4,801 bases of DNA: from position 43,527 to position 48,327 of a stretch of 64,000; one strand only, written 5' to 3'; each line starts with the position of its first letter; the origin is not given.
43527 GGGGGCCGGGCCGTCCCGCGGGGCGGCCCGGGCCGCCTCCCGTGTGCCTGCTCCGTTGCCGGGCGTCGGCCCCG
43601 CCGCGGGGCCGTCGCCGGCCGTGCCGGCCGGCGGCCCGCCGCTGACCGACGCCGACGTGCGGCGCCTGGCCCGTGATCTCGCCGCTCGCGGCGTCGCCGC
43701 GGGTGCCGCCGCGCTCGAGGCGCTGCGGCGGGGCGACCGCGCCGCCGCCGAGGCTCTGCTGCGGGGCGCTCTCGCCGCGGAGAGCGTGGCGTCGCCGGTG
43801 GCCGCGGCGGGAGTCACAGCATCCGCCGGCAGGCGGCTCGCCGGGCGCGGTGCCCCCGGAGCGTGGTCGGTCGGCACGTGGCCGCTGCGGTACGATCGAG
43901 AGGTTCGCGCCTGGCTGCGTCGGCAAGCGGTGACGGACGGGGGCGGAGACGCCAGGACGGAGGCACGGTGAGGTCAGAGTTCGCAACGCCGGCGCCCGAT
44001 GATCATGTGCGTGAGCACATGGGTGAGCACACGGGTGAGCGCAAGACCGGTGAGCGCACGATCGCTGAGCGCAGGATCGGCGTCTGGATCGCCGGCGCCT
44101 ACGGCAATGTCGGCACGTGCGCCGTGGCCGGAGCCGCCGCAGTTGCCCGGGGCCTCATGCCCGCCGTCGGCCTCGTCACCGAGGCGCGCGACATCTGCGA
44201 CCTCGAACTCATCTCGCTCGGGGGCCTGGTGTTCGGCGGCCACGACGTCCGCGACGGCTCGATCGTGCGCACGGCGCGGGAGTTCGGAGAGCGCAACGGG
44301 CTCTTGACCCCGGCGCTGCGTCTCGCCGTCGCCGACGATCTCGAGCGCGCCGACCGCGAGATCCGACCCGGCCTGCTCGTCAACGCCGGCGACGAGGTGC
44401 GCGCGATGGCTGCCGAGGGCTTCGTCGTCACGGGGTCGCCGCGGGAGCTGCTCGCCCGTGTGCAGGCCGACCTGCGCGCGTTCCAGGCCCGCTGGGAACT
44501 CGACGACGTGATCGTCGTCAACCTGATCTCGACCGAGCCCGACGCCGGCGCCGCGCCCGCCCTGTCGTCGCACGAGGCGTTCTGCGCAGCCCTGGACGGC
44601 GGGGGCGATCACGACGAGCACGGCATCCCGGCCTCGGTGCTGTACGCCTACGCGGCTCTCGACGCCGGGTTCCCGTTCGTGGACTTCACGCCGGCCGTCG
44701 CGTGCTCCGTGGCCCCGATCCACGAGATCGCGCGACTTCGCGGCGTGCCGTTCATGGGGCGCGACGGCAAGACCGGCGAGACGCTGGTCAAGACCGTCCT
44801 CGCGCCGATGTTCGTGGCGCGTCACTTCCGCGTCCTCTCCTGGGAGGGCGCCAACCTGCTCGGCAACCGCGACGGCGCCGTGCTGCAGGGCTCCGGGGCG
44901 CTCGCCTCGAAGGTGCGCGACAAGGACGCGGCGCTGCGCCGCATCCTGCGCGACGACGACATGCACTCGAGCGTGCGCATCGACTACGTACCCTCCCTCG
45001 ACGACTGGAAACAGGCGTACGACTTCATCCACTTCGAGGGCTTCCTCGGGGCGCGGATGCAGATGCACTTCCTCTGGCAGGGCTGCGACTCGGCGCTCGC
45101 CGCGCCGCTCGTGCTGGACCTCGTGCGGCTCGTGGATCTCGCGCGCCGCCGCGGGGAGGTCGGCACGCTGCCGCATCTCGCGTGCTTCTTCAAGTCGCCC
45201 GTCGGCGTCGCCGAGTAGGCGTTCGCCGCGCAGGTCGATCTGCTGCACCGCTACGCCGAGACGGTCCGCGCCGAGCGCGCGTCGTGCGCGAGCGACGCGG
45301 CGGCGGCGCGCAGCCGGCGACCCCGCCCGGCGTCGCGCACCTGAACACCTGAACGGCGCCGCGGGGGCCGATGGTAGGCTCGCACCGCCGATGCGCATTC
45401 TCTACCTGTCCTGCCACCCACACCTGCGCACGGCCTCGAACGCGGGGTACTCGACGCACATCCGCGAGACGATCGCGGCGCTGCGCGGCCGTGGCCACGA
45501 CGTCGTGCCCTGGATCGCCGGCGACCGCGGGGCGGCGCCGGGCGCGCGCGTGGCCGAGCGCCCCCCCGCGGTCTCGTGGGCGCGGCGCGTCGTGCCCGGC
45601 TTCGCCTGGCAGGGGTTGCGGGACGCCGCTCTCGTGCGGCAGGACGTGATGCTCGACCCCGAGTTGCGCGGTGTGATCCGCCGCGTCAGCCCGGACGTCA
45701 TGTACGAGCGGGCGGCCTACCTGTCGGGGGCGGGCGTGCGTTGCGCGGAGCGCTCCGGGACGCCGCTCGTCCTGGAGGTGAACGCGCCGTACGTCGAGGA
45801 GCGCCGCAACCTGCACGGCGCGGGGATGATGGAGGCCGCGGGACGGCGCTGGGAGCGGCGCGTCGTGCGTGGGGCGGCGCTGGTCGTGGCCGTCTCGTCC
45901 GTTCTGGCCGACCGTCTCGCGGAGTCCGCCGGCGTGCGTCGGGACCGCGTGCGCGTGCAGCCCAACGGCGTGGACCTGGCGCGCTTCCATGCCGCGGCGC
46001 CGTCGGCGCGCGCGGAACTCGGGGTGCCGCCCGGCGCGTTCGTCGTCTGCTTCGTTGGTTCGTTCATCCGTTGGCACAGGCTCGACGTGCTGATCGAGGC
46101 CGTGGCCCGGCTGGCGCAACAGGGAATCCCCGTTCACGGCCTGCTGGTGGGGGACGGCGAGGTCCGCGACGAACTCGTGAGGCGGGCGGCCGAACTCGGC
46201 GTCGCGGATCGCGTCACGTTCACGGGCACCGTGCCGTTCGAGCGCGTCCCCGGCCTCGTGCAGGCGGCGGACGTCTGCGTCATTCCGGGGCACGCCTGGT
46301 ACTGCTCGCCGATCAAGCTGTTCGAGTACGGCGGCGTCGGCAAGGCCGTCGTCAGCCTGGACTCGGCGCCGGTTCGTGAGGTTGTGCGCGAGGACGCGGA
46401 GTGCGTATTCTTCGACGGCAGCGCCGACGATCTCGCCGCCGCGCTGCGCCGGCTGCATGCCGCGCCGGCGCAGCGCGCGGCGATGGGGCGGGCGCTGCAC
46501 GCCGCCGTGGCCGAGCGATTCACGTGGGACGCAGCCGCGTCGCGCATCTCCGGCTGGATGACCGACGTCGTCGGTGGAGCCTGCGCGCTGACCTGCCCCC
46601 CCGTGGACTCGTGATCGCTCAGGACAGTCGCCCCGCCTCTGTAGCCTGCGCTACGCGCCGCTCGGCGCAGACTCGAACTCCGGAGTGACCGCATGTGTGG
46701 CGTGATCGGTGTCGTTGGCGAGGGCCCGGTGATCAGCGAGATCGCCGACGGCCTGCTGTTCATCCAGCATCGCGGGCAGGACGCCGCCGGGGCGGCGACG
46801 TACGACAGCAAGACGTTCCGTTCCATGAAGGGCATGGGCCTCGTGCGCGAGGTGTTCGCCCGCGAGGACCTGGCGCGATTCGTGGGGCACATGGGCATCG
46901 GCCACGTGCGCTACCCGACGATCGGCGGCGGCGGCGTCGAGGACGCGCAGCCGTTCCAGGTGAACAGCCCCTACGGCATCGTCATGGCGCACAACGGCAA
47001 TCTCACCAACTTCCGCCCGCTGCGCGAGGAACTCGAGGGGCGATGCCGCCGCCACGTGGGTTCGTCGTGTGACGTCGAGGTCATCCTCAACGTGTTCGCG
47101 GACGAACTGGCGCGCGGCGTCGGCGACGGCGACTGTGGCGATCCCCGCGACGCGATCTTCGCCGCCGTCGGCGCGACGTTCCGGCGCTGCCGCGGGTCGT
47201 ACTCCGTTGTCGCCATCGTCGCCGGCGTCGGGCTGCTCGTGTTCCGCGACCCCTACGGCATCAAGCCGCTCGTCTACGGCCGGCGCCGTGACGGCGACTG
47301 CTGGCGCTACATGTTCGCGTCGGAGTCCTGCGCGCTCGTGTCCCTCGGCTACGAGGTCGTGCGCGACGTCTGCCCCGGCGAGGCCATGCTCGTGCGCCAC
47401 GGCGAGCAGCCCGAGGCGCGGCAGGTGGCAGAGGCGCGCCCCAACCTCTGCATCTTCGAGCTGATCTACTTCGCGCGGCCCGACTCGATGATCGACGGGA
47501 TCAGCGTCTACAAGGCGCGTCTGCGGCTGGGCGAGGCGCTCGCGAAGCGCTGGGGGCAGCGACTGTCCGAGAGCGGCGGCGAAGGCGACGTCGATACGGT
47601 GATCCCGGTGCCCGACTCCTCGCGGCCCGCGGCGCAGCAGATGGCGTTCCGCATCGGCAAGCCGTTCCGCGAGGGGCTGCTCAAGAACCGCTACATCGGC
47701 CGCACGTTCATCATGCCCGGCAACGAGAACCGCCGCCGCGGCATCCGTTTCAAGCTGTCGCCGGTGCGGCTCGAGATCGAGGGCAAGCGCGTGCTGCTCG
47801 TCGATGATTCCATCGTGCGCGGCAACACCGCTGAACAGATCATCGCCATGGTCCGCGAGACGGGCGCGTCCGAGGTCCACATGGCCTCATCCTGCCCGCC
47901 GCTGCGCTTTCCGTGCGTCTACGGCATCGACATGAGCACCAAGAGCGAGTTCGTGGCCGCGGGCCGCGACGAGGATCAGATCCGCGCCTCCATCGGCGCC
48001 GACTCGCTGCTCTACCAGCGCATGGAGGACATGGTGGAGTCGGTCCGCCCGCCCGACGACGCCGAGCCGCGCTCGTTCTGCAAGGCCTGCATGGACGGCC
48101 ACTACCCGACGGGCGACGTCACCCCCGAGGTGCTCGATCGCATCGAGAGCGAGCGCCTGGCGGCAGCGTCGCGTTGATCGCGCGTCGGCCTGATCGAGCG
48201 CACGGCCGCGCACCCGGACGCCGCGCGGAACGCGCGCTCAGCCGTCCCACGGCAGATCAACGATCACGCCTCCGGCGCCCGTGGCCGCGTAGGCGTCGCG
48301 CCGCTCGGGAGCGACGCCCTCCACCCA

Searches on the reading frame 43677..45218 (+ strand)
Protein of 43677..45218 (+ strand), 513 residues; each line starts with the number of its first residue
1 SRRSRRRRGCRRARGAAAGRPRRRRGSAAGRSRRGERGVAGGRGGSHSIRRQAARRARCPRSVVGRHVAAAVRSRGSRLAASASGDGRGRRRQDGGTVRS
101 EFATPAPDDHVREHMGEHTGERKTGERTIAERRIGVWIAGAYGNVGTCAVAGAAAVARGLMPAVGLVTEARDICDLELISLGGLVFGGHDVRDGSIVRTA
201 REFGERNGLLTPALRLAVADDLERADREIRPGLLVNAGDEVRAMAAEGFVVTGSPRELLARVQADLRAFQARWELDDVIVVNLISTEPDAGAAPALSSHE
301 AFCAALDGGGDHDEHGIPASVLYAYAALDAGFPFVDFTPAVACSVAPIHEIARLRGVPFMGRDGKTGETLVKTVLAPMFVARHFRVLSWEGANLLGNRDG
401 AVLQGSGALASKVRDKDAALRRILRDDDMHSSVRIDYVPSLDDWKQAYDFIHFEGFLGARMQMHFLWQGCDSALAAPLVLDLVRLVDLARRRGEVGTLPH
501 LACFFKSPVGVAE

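Call 15: search_protein_families(library=pfam, proteins=[window:43677-45218:+], max_evalue=0.001)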
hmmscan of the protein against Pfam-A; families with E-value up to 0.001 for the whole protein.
window:43677-45218:+ (513 aa): 2 families
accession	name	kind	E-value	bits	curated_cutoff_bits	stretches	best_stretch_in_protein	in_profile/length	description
PF07994.18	NAD_binding_5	-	7.2e-38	131.3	25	1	134-509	1-298/321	Myo-inositol-1-phosphate synthase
PF01658.22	Inos-1-P_synth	-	4.2e-29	101.3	27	1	367-472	1-107/107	Myo-inositol-1-phosphate synthase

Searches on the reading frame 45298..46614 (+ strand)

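Call 101: search_protein_families(library=pfam, proteins=[window:45298-46614:+], max_evalue=0.001)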
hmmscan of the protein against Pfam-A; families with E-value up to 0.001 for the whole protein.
window:45298-46614:+ (438 aa): 6 families
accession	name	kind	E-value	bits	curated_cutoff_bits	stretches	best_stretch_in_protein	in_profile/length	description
PF13692.12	Glyco_trans_1_4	-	1.5e-23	84.1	27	1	248-387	2-140/142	Glycosyl transferases group 1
PF00534.26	Glycos_transf_1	-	5.6e-23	81.8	26.4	1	237-398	5-167/172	Glycosyl transferases group 1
PF13439.12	Glyco_transf_4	-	1.4e-19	71.2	28.5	1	50-229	3-170/170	Glycosyltransferase Family 4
PF13579.12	Glyco_trans_4_4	-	4e-15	57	29.7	1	50-224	2-158/158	Glycosyl transferase 4-like domain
PF13524.12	Glyco_trans_1_2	-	3.1e-12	47.1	25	1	265-416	5-141/144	Glycosyl transferase-like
PF20706.3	GT4-conflict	-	0.00063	19.3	26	0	173-280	127-234/385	Family 4 Glycosyltransferase in conflict systems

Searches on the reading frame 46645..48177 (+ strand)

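Call 15: search_protein_families(library=pfam, proteins=[window:46645-48177:+], max_evalue=0.001)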
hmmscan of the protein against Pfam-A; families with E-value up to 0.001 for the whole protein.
window:46645-48177:+ (510 aa): 4 families
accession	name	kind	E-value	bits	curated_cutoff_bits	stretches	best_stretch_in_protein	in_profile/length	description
PF13522.11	GATase_6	-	3.4e-15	56.7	27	1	81-226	10-129/130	Glutamine amidotransferase domain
PF13537.11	GATase_7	-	1e-13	51.8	25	1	99-232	11-122/123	Glutamine amidotransferase domain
PF00156.33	Pribosyltran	-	7.6e-09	35.5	26.3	1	297-417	12-124/158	Phosphoribosyl transferase domain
PF13230.11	GATase_4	-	0.0001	21.7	23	1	83-159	73-145/272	Glutamine amidotransferases class-II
